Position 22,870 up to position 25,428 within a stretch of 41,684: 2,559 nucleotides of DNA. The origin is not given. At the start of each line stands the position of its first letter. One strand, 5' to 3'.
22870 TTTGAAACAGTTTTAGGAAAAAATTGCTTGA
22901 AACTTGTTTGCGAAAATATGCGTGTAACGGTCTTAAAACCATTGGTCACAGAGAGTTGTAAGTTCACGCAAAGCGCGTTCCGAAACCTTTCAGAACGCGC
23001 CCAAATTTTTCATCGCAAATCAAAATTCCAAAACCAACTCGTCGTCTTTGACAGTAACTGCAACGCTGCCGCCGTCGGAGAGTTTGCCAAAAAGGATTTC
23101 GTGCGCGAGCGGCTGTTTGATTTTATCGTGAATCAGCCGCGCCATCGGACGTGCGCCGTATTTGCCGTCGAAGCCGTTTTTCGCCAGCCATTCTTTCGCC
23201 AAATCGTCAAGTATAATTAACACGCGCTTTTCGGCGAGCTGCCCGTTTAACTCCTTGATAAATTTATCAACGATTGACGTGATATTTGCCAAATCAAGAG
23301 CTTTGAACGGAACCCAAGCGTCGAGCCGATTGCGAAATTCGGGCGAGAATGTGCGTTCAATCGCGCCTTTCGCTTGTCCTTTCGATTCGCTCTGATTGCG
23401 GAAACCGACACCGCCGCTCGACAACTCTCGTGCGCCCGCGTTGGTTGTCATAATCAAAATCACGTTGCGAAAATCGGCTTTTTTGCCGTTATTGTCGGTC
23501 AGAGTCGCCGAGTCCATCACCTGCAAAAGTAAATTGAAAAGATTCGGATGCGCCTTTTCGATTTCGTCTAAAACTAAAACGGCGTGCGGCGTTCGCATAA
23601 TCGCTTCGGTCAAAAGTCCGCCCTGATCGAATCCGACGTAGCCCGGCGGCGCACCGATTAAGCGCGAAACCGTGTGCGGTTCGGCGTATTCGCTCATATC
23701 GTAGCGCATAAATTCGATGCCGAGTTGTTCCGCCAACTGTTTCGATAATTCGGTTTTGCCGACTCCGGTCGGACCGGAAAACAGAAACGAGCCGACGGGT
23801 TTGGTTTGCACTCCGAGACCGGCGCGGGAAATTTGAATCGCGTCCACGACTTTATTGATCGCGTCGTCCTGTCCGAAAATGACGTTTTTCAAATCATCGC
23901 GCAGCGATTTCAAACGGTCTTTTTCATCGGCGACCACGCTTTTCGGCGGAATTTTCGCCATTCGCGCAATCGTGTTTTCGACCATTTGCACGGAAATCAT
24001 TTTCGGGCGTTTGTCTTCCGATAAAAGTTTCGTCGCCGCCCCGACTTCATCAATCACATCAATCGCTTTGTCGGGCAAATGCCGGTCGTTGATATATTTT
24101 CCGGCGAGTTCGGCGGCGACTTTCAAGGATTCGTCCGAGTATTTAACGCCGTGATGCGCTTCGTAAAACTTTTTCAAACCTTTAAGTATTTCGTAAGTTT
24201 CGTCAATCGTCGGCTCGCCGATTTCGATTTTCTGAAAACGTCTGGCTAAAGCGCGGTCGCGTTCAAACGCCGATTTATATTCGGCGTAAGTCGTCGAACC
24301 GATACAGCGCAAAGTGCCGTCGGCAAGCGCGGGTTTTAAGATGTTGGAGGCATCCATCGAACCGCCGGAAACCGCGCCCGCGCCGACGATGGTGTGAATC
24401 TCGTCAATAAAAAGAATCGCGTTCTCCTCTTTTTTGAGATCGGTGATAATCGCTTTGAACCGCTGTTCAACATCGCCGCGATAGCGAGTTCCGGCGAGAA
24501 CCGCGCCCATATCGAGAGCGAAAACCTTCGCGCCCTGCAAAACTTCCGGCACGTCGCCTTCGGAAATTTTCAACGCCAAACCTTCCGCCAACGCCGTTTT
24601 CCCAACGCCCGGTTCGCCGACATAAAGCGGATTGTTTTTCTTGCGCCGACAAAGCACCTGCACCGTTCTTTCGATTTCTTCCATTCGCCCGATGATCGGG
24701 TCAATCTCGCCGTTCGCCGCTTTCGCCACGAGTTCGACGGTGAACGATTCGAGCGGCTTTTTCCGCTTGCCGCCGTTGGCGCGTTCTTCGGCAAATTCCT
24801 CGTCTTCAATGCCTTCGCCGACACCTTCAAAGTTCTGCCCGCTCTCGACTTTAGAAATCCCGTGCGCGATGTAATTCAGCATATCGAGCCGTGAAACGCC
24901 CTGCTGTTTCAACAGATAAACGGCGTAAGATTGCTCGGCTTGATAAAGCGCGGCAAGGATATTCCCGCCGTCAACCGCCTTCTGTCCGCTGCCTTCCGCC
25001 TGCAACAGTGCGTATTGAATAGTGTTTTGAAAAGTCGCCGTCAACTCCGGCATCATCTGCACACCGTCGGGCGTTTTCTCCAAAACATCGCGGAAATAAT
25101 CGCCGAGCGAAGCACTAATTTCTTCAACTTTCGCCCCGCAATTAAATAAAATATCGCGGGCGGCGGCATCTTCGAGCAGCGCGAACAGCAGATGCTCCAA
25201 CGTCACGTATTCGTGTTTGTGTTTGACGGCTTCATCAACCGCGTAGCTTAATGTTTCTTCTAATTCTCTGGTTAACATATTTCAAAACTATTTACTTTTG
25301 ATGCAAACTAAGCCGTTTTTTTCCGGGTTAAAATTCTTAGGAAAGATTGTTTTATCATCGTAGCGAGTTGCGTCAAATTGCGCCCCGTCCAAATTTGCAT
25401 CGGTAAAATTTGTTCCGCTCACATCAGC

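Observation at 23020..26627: BrnT/BrnA-like toxin-antitoxin pair plus a pentapeptide-repeat protein wedged inside a clpS-clpA operon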

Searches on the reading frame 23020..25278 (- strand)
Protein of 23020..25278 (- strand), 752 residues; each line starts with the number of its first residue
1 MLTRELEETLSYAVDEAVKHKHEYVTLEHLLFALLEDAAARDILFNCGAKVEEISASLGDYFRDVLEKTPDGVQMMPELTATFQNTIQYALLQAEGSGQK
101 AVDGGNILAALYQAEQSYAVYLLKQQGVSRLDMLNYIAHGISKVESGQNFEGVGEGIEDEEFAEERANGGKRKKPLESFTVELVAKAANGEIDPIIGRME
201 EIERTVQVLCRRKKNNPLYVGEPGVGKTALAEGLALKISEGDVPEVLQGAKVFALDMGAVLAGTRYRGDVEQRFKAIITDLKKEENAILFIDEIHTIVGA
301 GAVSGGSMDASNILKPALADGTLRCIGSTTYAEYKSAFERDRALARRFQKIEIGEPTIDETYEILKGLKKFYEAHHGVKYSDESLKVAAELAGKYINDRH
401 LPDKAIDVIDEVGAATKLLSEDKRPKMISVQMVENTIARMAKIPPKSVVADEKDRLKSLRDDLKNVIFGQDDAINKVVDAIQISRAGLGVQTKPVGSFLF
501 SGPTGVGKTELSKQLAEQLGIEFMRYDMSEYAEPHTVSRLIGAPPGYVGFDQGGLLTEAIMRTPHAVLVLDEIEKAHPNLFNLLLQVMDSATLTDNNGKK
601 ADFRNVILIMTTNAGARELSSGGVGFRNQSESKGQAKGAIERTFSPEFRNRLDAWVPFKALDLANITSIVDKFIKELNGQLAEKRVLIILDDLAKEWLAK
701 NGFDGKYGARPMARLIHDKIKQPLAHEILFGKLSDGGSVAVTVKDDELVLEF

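Call 3: search_protein_families(library=pfam, proteins=[window:23020-25278:-], max_evalue=0.01)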
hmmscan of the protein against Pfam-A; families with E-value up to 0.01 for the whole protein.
window:23020-25278:- (752 aa): 31 families (the best 25 are shown)
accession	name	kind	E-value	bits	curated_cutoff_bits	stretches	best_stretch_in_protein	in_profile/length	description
PF07724.20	AAA_2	-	6.3e-60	202.4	27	1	493-654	1-165/166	AAA domain (Cdc48 subfamily)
PF00004.35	AAA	-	4.9e-28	98.6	21.2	2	218-350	2-125/131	ATPase family associated with various cellular activities (AAA)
PF17871.7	AAA_lid_9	-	3e-26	91.8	22.8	1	358-458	2-99/104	AAA lid domain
PF10431.15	ClpB_D2-small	-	1.1e-23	83.5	21.9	1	661-741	1-81/81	C-terminal, D2-small domain, of ClpB protein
PF07728.20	AAA_5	-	6.9e-18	65.4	22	1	498-619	2-128/139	AAA domain (dynein-related subfamily)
PF13401.12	AAA_22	-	3.4e-11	44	27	1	497-590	7-110/130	AAA domain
PF13191.12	AAA_16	-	4.8e-11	43.9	32.6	0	195-239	2-49/167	AAA ATPase domain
PF02861.25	Clp_N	-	9.7e-10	38.9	20.7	1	13-58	1-48/53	Clp amino terminal domain, pathogenicity island component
PF05496.18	RuvB_N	-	1.2e-07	32.1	27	0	476-523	14-61/159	Holliday junction DNA helicase RuvB P-loop domain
PF00158.32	Sigma54_activat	-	2.5e-07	31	20.2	1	497-618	24-147/168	Sigma-54 interaction domain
PF20030.5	bpMoxR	-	3.6e-06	26.7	27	1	497-593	33-126/205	MoxR domain in the MoxR-vWA-beta-propeller ternary systems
PF13173.12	AAA_14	-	5e-06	27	27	0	499-590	6-87/129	AAA domain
PF12775.13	AAA_7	-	6.3e-06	26.3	25.8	0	497-541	35-82/181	P-loop containing dynein motor region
PF20720.3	nSTAND3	-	6.8e-06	26.3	27.2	0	214-241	17-44/155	Novel STAND NTPase 3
PF13238.12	AAA_18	-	7.7e-06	26.8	29.4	0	500-534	3-34/128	AAA domain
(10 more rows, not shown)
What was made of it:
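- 23020..25278 (-): clpA, the AAA+ unfoldase of ClpAP (752 aa). The Clp_N, AAA, AAA_lid_9, AAA_2 and ClpB_D2-small domains are all present (call 3).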

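Call 4: search_protein_families(library=ncbifam, proteins=[window:23020-25278:-], max_evalue=0.01)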
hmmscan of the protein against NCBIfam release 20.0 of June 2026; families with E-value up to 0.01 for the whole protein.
window:23020-25278:- (752 aa): 43 families (the best 25 are shown)
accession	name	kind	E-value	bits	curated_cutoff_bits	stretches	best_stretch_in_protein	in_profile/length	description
TIGR02639.1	ClpA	equivalog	0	1063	993.15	1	3-742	2-733/734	ATP-dependent Clp protease ATP-binding subunit ClpA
NF008263.0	PRK11034.1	equivalog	1.4e-293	975.5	1350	1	1-751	1-743/758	ATP-dependent Clp protease ATP-binding subunit ClpA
TIGR03346.1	chaperone_ClpB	equivalog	9.2e-218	725.6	1232.1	2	2-420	1-400/853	ATP-dependent chaperone ClpB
TIGR03345.1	VI_ClpV1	equivalog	5.3e-184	613.8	884.95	2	2-428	1-421/852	type VI secretion system ATPase TssH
NF008118.0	PRK10865.1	equivalog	2.5e-183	611.2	1417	2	3-422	7-407/857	ATP-dependent chaperone ClpB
NF033606.1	heat_AAA_ClpK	exception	4.1e-154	514.7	1900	2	10-434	120-522/949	heat shock survival AAA family ATPase ClpK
NF033607.0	disagg_AAA_ClpG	exception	3.6e-149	498.4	1900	2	153-427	226-496/932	AAA family protein disaggregase ClpG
TIGR00763.1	lon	equivalog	7e-10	38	608.05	1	382-612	249-476/795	endopeptidase La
NF003745.1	PRK05342.1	equivalog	6.7e-09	35.1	359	0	213-297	108-186/418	ATP-dependent Clp protease ATP-binding subunit ClpX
NF000868.0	PRK00080.1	equivalog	1e-08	34.4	282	1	451-523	11-79/330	Holliday junction branch migration DNA helicase RuvB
TIGR00635.1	ruvB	equivalog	8e-08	31.7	299.05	0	478-593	13-110/305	Holliday junction branch migration DNA helicase RuvB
NF047784.1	MadB_ATPase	equivalog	9.5e-08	31.6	475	1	498-527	36-65/298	MadB family AAA-type ATPase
NF003234.0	PRK04195.2-4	equivalog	1.1e-07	31.1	529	1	463-545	12-88/497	replication factor C large subunit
TIGR01243.1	CDC48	subfamily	9.7e-07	27.5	802.65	1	218-524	216-516/733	CDC48 family AAA ATPase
NF001679.0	PRK00440.1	equivalog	1.5e-06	27.6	303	0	488-525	32-69/322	replication factor C small subunit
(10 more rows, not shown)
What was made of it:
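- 23020..25278 (-): TIGR02639 scores 1063 bits against a cut-off of 993 (call 4).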
